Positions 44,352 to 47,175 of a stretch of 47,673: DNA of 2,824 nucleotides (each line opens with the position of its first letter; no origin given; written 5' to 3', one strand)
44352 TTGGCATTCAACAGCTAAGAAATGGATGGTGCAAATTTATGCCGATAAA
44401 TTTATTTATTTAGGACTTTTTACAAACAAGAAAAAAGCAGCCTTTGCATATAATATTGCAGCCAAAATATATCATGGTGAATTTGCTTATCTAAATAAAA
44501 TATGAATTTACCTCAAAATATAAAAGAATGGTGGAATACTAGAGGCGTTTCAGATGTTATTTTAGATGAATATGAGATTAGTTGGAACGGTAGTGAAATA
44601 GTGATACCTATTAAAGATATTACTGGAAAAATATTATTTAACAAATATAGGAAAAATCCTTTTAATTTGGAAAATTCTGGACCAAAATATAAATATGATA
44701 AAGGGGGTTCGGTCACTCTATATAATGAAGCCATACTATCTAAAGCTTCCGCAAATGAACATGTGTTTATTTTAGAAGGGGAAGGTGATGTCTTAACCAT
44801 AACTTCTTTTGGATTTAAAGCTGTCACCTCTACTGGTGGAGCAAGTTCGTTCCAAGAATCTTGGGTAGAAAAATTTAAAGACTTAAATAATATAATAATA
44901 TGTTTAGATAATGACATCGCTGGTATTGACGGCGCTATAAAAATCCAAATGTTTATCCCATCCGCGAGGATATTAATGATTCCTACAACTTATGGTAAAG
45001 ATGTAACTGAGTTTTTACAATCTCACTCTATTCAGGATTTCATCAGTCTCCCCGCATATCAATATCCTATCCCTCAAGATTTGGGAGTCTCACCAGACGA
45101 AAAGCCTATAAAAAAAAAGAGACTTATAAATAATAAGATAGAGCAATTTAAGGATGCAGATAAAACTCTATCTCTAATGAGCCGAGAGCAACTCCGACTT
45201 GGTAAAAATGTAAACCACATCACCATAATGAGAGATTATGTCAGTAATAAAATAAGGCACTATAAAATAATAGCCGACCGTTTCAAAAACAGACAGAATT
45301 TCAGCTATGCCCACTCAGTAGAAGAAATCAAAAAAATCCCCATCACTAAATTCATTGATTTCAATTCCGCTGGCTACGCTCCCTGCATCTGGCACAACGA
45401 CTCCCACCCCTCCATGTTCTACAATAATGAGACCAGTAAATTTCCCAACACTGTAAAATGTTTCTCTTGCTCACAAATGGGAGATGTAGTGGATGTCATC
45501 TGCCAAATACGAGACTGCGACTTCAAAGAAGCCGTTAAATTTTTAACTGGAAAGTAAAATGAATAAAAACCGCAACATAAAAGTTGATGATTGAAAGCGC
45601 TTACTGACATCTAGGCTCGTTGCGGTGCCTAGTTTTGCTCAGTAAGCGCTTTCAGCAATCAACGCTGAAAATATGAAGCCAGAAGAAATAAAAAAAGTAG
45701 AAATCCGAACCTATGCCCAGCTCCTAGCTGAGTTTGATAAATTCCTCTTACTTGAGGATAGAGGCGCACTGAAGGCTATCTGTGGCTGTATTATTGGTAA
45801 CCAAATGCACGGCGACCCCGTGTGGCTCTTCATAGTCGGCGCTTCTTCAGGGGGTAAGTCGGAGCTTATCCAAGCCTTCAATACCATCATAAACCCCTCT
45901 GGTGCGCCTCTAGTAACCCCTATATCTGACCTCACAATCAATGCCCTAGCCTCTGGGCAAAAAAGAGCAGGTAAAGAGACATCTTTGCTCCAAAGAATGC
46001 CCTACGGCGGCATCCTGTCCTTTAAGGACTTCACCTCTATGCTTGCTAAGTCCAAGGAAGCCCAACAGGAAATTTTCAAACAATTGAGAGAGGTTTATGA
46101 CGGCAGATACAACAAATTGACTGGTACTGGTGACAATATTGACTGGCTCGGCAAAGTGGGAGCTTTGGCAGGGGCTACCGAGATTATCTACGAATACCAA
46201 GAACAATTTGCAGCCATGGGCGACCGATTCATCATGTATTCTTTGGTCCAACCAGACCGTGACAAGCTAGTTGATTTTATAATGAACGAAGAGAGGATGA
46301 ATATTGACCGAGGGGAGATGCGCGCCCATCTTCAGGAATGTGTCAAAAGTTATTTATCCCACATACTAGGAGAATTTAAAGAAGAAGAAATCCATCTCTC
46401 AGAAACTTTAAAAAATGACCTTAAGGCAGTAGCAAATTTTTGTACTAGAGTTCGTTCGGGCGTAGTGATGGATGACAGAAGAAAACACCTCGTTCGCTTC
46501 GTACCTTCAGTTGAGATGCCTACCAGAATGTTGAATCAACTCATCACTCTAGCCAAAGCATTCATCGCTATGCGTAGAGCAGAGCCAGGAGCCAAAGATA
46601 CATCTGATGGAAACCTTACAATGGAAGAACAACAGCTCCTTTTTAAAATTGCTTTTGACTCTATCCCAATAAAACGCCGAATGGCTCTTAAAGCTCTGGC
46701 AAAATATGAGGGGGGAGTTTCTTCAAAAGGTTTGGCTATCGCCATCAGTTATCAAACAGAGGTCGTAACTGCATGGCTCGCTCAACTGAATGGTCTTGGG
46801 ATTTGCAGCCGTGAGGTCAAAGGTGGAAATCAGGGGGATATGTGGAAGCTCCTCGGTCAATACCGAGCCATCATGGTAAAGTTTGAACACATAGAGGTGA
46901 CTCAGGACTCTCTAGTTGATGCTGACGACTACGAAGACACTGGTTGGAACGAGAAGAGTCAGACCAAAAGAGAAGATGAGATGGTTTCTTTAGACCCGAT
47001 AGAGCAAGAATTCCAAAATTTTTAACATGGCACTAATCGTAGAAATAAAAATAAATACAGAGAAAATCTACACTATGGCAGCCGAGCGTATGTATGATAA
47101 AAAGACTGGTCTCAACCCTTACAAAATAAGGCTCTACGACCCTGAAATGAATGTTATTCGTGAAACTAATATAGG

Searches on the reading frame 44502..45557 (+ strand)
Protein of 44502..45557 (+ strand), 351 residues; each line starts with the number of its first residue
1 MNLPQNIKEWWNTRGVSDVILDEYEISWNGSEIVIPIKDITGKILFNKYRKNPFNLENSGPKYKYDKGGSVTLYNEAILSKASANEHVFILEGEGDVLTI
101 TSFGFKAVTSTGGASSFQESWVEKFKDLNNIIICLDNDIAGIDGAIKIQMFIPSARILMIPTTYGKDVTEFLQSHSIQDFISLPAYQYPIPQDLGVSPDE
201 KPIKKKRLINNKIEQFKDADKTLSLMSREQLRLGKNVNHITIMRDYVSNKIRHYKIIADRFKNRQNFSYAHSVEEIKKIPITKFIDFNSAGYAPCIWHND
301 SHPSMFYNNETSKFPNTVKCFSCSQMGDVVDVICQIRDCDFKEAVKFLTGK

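Call 12: search_protein_families(library=pfam, proteins=[window:44502-45557:+], max_evalue=0.01)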
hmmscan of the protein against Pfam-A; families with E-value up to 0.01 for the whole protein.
window:44502-45557:+ (351 aa): 4 families
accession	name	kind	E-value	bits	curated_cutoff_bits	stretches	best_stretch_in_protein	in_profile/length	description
PF13155.12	Toprim_2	-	1.9e-09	38.2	22.1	1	89-172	1-88/88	Toprim-like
PF01807.25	Zn_ribbon_DnaG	-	1.6e-07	31.4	24.9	1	293-349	34-86/98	CHC2 zinc finger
PF13662.12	Toprim_4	-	4.2e-06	27.3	25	1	87-148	2-70/85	Toprim domain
PF01751.28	Toprim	-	6.8e-06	26.6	23.1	1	88-149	2-77/96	Toprim domain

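Call 13: search_protein_families(library=phrogs, proteins=[window:44502-45557:+], max_evalue=0.001)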
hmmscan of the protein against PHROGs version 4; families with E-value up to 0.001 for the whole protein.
window:44502-45557:+ (351 aa): 9 families
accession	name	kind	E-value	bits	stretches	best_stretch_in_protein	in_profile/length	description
phrog_6444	-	DNA, RNA and nucleotide metabolism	2.5e-17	63.9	2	33-184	204-368/577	DNA primase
phrog_239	-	DNA, RNA and nucleotide metabolism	7.4e-17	62.5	1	9-187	116-311/801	DNA primase/helicase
phrog_47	-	DNA, RNA and nucleotide metabolism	1.8e-16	60.9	1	5-201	148-356/947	DNA primase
phrog_11992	-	unknown function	1.6e-11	45.7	1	288-350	25-81/177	-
phrog_849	-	DNA, RNA and nucleotide metabolism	1.9e-11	44.6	1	28-174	181-330/435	DNA primase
phrog_26824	-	unknown function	7.7e-08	31.9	1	286-348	21-83/868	-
phrog_6088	-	DNA, RNA and nucleotide metabolism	2e-07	30.8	1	78-171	180-279/772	DNA primase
phrog_360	-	DNA, RNA and nucleotide metabolism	1.2e-06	29.7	1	293-347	32-82/133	DNA primase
phrog_18097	-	DNA, RNA and nucleotide metabolism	0.00035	21.2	1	294-348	36-86/199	DNA primase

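Call 14: find_related_loci(query=window:44502-45557:+, collection=viral_contigs, flank=6000)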
Query window:44502-45557:+ (351 aa) in viral_contigs; peptide patterns used: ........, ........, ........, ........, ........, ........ (x = any residue, [..] = any of these).
1 stretches matched a pattern, but none encodes a relative of the query by tblastn (E <= 1e-3).
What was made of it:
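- Tried and rejected: Searching IMG/VR with the primase sequence alone found nothing (call 14).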

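Call 17: find_homologous_proteins(query=window:44502-45557:+, max_evalue=0.00001)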
Query window:44502-45557:+ (351 aa): 61 proteins with E <= 0.00001 among 1039 candidates.
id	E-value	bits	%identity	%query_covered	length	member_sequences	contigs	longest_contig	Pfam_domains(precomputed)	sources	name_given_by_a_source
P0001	2.0e-228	775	96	100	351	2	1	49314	PF13155.13,PF01807.26,PF13662.13,PF01751.29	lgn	-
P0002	3.6e-102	360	48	100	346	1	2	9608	PF13155.13,PF01807.26,PF13662.13,PF01751.29,PF13362.13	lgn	-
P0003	6.1e-102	359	47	99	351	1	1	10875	PF13155.13,PF01807.26,PF13362.13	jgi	-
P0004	4.9e-97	343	44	99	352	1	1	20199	PF13155.13,PF01807.26,PF13662.13,PF01751.29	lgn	-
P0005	2.4e-96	341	44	99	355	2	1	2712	PF13155.13,PF01807.26,PF13662.13,PF01751.29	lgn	-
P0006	1.3e-95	338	44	99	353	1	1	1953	PF13155.13,PF01807.26,PF13662.13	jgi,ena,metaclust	metaclust:\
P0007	2.8e-94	334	45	99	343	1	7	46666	PF13155.13,PF01807.26,PF13662.13,PF01751.29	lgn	-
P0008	1.8e-90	322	45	99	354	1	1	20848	PF13155.13,PF01807.26,PF13662.13,PF01751.29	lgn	-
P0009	2.5e-89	318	44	99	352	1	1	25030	PF13155.13,PF01807.26,PF13662.13,PF01751.29,PF13362.13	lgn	-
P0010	7.6e-87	310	43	99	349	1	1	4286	PF13155.13,PF01807.26,PF13662.13,PF01751.29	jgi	jgi:DNA primase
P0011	3.7e-83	298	41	99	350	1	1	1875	PF13155.13,PF01807.26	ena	-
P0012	5.5e-82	294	43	99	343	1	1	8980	PF13155.13,PF01807.26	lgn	-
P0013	2.6e-80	288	41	99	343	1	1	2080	PF13155.13,PF01807.26,PF13662.13,PF01751.29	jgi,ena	-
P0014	6.4e-80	287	42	98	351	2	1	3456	PF01807.26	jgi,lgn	-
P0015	2.0e-76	275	42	99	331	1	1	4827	PF13155.13,PF01807.26,PF13662.13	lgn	-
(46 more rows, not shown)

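Call 18: find_encoding_contigs(protein=P0001, flank=10000, max_places=3)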
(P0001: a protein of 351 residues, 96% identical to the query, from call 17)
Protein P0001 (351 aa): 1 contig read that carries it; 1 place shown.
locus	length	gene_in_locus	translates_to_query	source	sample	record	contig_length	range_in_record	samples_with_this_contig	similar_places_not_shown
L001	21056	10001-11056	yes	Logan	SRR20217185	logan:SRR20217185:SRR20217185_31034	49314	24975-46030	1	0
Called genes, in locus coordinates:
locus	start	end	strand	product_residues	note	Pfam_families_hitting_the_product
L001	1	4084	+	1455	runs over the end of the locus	-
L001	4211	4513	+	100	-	-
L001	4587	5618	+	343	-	PF01471:PG_binding_1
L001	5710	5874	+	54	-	-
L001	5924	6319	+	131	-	-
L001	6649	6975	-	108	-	-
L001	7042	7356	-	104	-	-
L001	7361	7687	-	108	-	-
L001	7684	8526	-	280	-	PF12705:PDDEXK_1 (weak)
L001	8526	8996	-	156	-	-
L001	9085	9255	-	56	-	PF13384:HTH_23 (weak)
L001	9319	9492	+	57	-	-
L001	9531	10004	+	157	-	PF13392:HNH_3 (weak)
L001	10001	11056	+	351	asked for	PF01751:Toprim (weak), PF13662:Toprim_4 (weak), PF13155:Toprim_2, PF01807:Zn_ribbon_DnaG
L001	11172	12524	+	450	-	-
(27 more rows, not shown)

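Call 19: find_encoding_contigs(protein=P0007, flank=10000, max_places=3)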
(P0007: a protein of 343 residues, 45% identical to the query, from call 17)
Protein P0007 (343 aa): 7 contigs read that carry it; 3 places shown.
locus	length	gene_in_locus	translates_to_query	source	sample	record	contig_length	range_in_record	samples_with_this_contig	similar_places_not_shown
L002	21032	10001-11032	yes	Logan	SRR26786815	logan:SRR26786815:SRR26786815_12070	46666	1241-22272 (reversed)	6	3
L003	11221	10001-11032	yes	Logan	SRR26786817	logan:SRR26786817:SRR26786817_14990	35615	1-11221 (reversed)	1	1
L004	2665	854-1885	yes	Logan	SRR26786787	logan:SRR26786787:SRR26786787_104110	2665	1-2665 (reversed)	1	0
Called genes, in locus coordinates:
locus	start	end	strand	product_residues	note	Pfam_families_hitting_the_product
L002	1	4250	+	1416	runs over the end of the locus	-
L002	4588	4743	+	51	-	-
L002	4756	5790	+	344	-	-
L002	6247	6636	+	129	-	-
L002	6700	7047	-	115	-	-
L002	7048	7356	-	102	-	-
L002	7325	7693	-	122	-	-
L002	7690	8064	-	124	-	PF07460:NUMOD3 (faint), PF13392:HNH_3 (weak)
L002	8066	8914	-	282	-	-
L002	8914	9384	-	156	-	-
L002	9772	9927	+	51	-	-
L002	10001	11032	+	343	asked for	PF01751:Toprim (weak), PF13662:Toprim_4, PF13155:Toprim_2, PF01807:Zn_ribbon_DnaG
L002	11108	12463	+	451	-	-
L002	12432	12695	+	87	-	-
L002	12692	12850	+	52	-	-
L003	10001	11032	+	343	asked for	PF01751:Toprim (weak), PF13662:Toprim_4, PF13155:Toprim_2, PF01807:Zn_ribbon_DnaG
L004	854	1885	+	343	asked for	PF01751:Toprim (weak), PF13662:Toprim_4, PF13155:Toprim_2, PF01807:Zn_ribbon_DnaG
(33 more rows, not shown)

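Call 31: find_related_loci(query=A2, collection=viral_contigs, flank=4000)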
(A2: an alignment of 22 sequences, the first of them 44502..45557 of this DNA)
Query A2 (351 aa) in viral_contigs; peptide patterns used: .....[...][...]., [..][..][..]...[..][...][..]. (x = any residue, [..] = any of these).
102 stretches matched a pattern; 62 encode a relative of the query (tblastn E <= 1e-3); 62 distinct loci.
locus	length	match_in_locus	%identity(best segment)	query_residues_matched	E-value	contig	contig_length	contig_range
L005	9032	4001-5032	43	1-349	4e-90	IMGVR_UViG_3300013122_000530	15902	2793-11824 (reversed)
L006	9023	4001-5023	43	3-348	1e-83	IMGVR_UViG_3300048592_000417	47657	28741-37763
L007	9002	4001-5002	37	7-351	6e-70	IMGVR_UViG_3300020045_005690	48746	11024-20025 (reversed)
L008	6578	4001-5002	38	2-348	1e-69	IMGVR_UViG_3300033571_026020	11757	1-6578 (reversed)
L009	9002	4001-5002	38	2-348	1e-69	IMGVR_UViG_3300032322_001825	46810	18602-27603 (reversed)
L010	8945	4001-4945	34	3-350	5e-56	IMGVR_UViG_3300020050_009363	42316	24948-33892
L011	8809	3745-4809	34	1-351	2e-54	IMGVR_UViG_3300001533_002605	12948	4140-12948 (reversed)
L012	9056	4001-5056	33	1-349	3e-50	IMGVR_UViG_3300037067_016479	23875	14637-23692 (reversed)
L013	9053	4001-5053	31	1-351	5e-48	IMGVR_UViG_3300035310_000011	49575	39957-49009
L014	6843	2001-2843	32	2-350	5e-48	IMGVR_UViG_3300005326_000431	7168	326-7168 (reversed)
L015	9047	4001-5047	31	1-348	6e-48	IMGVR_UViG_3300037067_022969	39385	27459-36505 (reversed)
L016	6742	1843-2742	34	10-348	2e-47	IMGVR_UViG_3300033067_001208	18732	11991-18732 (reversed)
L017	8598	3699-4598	35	1-348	1e-45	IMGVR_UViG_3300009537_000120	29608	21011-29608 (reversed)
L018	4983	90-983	31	9-348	4e-44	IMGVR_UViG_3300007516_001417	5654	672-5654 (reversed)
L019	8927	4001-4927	31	2-348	7e-44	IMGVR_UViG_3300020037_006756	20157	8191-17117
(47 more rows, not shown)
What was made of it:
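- Tried and rejected: An alignment-based search was needed (call 31).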

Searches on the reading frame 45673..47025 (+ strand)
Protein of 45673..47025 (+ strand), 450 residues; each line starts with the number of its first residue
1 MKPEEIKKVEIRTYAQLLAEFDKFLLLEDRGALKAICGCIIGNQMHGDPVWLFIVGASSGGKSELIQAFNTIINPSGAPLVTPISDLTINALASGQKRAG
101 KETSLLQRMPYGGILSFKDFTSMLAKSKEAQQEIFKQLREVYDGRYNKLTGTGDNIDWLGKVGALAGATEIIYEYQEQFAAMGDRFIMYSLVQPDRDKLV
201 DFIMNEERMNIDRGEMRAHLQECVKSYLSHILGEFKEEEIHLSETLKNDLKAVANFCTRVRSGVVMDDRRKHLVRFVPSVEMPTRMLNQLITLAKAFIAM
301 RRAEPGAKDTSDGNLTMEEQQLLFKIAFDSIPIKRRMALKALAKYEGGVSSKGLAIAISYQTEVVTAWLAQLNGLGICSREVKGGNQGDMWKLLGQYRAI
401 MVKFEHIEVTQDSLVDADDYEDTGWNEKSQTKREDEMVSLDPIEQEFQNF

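Call 12: search_protein_families(library=pfam, proteins=[window:45673-47025:+], max_evalue=0.01)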
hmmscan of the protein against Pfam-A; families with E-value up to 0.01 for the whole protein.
window:45673-47025:+ (450 aa): 0 families

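Call 13: search_protein_families(library=phrogs, proteins=[window:45673-47025:+], max_evalue=0.001)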
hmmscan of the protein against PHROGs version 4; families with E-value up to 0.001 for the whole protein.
window:45673-47025:+ (450 aa): 0 families

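Call 49: search_solved_structures(query=window:45673-47025:+, max_evalue=10)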
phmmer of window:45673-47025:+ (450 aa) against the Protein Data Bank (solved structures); distinct sequences matched with E-value up to 10: 3.
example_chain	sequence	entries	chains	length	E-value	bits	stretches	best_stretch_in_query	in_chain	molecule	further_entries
2h61_A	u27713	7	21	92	0.55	12.5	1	212-256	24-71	Protein S100-B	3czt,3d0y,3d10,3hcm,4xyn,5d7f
1mq1_A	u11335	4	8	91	0.55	12.5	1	212-256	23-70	S-100 protein, beta chain | S100B | Protein S100-B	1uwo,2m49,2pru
5csf_A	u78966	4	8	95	0.58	12.5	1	212-256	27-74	Protein S100-B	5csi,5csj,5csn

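Call 50: search_protein_families(library=ncbifam, proteins=[window:45673-47025:+], max_evalue=0.1)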
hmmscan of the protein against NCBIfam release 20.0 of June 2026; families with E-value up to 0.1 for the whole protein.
window:45673-47025:+ (450 aa): 2 families
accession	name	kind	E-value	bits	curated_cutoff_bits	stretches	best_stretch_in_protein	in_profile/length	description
NF041413.1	ArsR_Rv2640c_fam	equivalog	0.034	14.5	155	0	332-386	42-96/118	Rv2640c family ArsR-like transcriptional regulator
NF010166.0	PRK13646.1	equivalog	0.096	11.9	458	0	52-90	36-72/286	energy-coupling factor transporter ATPase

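Call 51: find_homologous_proteins(query=window:45673-47025:+, max_evalue=1e-10)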
Query window:45673-47025:+ (450 aa): 396 proteins with E <= 1e-10 among 8000 candidates; the best 120 are listed.
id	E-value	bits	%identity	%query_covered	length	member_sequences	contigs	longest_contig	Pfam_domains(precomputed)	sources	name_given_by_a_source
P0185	3.3e-294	993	97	100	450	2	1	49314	-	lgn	-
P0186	5.1e-182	624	65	94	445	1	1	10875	-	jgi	-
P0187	2.1e-178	612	62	98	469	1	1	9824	-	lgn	-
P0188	2.7e-169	582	59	100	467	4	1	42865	-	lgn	-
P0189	3.1e-169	582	58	99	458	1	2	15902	-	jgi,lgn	-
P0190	1.4e-167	576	58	97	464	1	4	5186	-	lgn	-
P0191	4.2e-166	571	58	97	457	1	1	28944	-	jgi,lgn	jgi:hypothetical protein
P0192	8.1e-163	561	57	99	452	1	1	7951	-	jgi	-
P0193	5.2e-162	558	59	95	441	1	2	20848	-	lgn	-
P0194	2.0e-161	556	57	95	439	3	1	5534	-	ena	-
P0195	3.0e-161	555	57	99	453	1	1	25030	-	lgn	-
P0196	6.9e-161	554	57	98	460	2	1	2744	-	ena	-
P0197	5.6e-160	551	59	96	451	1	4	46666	-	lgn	-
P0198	2.3e-159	549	56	98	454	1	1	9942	-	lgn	-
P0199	2.3e-157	543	58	90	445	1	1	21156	-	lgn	-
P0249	1.8e-123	431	46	97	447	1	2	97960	-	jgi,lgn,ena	-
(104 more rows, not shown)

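Call 54: search_solved_structures(query=A3, max_evalue=10)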
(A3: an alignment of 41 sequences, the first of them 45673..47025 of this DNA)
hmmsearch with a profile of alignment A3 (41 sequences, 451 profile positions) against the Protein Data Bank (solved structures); distinct sequences matched with E-value up to 10: 2.
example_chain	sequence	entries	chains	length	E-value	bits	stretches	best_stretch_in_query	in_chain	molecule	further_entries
9jix_A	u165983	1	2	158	0.062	15.2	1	48-79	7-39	De Novo Designed ATPase, PL2x4_2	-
21kl_A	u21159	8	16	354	0.4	12.5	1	190-260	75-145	putative nuclease | HNH nuclease domain-containing protein | TasH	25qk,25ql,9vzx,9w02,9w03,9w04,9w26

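Call 58: predict_structure(alignment_id=A3)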
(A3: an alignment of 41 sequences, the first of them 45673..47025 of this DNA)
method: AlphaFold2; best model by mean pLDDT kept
length: 450 residues; sequences in the alignment: 41
mean_pLDDT: 86.2   pTM: 0.85
mean pLDDT of the five models: 86.2, 85.5, 85.1, 84.6, 83.3
residues with pLDDT >= 90: 291; 70-90: 97; 50-70: 33; < 50: 29
segments of 3 or more residues with pLDDT < 50: 1-3, 421-429, 436-450
pLDDT, mean of each block of 10 residues (from residue 1): 63 97 93 97 95 91 93 90 90 64 79 95 90 91 90 85 95 79 82 93 89 93 96 87 93 95 87 86 94 96 81 83 96 92 95 93 91 94 78 96 92 80 45 49 45
secondary structure, 60 per line:
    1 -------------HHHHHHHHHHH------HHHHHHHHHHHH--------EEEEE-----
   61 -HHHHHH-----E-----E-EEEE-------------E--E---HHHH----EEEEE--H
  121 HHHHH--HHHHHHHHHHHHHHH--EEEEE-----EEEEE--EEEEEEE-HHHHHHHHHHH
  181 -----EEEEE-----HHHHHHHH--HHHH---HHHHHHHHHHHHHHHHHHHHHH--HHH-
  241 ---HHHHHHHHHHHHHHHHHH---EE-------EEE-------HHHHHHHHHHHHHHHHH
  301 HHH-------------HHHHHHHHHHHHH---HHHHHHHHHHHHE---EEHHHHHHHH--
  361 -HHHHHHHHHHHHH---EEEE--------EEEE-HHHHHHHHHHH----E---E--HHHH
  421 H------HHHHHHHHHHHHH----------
elements in order: H14-24 H31-42 E51-55 H62-67 E81-84 H105-108 E113-117 H120-125 H128-142 E145-149 E155-159 E162-168 H170-180 E186-190 H196-203 H206-209 H213-234 H244-261 E274-276 H284-303 H317-329 H333-344 H351-358 H362-374 E378-381 E390-393 H395-405 H417-421 H428-440

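Call 60: fold_search(model_id=the predicted structure, library=pdb)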
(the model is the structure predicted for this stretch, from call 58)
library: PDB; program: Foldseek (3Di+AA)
matches with E <= 10: 1362; with E <= 0.001: 202
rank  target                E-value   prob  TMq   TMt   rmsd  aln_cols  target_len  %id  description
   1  6skl_5                8.7e-08  1.00  0.42  0.33   7.9       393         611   13  Cryo-EM structure of the CMG Fork Protection Complex at a replication fork - Conformation 1 (released 2020-05-06)
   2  8x7u_B                9.1e-08  1.00  0.43  0.32   7.4       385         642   17  MCM in complex with dsDNA in presence of ATP. (released 2024-01-17)
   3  7pt6_4                9.6e-08  1.00  0.41  0.29   7.8       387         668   16  Structure of MCM2-7 DH complexed with Cdc7-Dbf4 in the presence of ATPgS, state III (released 2022-06-08)
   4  8w0f_D                9.6e-08  1.00  0.39  0.30   9.0       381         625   12  Cryo-EM structure of a human MCM2-7 double hexamer on dsDNA (released 2024-10-02)
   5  9bcx_4                9.6e-08  1.00  0.39  0.28  13.8       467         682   16  Cryo-EM structure of the S. cerevisiae ORC-Cdc6-Mcm2-7-DNA complex with a fully closed Mcm2-Mcm5 DNA entry gate (released 2025-01-01)
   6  8p62_5                1.0e-07  1.00  0.43  0.30  10.5       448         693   10  S. cerevisiae ssDNA-sCMGE after DNA replication initiation (released 2024-05-29)
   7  9caq_6                1.1e-07  1.00  0.44  0.33   6.6       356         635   14  Cryo-EM structure of a human MCM2-7 double hexamer formed from independently loaded MCM2-7 single hexamers (released 2024-10-02)
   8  8x7u_C                1.1e-07  1.00  0.42  0.31  12.3       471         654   14  MCM in complex with dsDNA in presence of ATP. (released 2024-01-17)
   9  1g8p                  2.0e-07  1.00  0.42  0.55   6.2       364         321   12  CRYSTAL STRUCTURE OF BCHI SUBUNIT OF MAGNESIUM CHELATASE (released 2001-08-03)
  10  7w1y_E                2.0e-07  1.00  0.43  0.29   9.7       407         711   13  Human MCM double hexamer bound to natural DNA duplex (polyAT/polyTA) (released 2023-02-08)
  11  7v3u_6                2.1e-07  1.00  0.46  0.33   6.1       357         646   14  Cryo-EM structure of MCM double hexamer with structured Mcm4-NSD (released 2022-04-13)
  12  7pt7_2                2.2e-07  1.00  0.43  0.32   7.0       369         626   11  Structure of MCM2-7 DH complexed with Cdc7-Dbf4 in the presence of ADP:BeF3, state I (released 2022-06-08)
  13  7pmk_5                2.2e-07  1.00  0.44  0.32  10.3       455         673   12  S. cerevisiae replisome-SCF(Dia2) complex bound to double-stranded DNA (conformation I) (released 2021-11-10)
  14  8ouw_3                2.4e-07  1.00  0.43  0.33   7.4       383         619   13  Cryo-EM structure of CMG helicase bound to TIM-1/TIPN-1 and homodimeric DNSN-1 on fork DNA (Caenorhabditis elegans) (released 2023-08-16)
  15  8s09_5                2.4e-07  1.00  0.39  0.28  12.5       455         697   13  H. sapiens MCM2-7 double hexamer bound to double stranded DNA (released 2024-10-02)
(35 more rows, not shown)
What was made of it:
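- On DnaA-box replication origin (oriC-like or plasmid/P1-like): The 450-aa neighbour is an MCM-like helicase (call 60).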

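Call 62: search_dna_similar(query=window:45673-47025:+, collection=phages, mode=protein, max_rows=15)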
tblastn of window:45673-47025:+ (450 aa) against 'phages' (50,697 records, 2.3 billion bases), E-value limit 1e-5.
No match.

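Call 80: find_encoding_contigs(protein=P0249, flank=10000, max_places=2)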
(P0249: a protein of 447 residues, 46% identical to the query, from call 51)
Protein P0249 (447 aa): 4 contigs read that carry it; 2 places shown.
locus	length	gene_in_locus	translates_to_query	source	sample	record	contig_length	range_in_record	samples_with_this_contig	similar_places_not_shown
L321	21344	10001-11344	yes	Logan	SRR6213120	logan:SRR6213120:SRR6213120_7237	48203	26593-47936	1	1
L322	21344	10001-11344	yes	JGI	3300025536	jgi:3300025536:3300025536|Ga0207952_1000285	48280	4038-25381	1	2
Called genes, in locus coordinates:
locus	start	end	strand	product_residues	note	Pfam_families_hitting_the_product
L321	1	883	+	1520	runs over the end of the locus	-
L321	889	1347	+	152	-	PF05105:Phage_holin_4_1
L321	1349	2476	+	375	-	PF01471:PG_binding_1 (weak)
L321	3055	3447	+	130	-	-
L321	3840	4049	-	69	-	-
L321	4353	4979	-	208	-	PF21448:DNMK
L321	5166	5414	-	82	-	-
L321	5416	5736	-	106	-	-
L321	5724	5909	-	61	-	-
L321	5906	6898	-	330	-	-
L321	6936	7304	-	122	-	-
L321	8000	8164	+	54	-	-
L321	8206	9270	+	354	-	PF13155:Toprim_2, PF01807:Zn_ribbon_DnaG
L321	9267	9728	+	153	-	-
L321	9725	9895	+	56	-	-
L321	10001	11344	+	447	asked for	-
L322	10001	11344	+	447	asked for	-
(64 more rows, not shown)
